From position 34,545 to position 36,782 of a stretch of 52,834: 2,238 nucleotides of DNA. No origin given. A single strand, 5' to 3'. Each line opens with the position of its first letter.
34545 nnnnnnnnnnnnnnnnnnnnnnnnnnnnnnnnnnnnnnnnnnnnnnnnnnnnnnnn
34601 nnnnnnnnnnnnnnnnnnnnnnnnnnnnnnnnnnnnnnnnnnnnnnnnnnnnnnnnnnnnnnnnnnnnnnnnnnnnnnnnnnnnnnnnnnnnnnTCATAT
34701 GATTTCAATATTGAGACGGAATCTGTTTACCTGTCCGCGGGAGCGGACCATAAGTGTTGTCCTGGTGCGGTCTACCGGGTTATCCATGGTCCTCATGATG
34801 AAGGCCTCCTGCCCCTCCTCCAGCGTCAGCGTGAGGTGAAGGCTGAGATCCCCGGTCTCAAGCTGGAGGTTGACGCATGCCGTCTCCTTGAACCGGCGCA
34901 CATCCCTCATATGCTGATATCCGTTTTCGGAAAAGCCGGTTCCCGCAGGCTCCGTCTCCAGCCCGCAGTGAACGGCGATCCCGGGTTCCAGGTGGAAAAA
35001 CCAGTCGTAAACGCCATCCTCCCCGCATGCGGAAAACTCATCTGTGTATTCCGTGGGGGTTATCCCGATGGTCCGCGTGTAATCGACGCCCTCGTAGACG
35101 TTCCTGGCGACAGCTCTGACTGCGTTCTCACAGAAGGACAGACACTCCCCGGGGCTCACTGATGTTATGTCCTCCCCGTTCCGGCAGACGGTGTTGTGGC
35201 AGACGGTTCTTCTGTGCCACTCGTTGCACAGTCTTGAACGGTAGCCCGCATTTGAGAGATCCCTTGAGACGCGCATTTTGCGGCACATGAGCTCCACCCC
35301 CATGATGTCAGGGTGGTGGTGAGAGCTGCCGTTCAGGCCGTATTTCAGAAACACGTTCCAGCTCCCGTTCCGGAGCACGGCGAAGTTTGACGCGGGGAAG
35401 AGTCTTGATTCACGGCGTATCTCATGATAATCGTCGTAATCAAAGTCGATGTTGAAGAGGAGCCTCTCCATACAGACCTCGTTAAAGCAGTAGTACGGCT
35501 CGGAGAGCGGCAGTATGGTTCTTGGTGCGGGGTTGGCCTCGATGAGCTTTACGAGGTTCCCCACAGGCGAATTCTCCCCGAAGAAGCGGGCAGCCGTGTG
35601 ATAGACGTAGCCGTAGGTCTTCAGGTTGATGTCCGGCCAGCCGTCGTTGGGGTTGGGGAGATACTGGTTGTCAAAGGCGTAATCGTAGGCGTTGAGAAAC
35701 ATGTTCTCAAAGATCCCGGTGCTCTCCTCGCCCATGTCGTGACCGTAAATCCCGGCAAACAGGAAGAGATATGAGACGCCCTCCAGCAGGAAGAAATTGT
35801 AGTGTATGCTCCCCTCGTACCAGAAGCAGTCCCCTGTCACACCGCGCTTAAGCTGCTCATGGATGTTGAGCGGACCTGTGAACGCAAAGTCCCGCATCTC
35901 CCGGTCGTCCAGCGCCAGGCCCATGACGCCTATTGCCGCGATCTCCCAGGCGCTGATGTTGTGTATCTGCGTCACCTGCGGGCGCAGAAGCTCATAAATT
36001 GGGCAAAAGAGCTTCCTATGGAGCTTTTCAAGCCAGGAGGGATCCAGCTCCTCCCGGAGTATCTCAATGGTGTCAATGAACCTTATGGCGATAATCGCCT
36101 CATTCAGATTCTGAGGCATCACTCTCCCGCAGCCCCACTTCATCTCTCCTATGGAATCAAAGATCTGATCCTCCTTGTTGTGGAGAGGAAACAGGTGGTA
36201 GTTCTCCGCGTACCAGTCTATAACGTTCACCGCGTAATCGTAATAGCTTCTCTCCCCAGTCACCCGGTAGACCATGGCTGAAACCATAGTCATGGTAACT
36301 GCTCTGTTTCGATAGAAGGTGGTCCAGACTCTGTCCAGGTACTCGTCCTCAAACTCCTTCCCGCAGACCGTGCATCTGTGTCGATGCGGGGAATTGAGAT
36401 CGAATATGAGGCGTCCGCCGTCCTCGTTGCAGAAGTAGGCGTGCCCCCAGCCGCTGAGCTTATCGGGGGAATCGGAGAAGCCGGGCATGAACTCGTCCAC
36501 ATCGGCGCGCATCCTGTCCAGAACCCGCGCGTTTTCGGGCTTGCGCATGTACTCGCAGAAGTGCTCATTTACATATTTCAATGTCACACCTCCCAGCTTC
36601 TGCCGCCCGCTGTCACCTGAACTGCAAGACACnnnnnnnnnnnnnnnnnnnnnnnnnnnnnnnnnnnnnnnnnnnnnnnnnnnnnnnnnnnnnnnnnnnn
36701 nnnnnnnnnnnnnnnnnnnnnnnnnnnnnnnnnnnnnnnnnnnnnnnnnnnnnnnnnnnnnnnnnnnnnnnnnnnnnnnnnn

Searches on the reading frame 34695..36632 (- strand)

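Call 46: search_protein_families(library=pfam, proteins=[window:34695-36632:-], max_evalue=0.00001)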
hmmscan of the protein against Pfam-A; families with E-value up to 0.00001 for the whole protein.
window:34695-36632:- (645 aa): 1 family
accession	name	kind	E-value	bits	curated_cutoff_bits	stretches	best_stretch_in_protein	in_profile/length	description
PF07940.18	Hepar_II_III_C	-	4e-13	49.9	24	1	406-596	3-189/237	Heparinase II/III-like, C-terminal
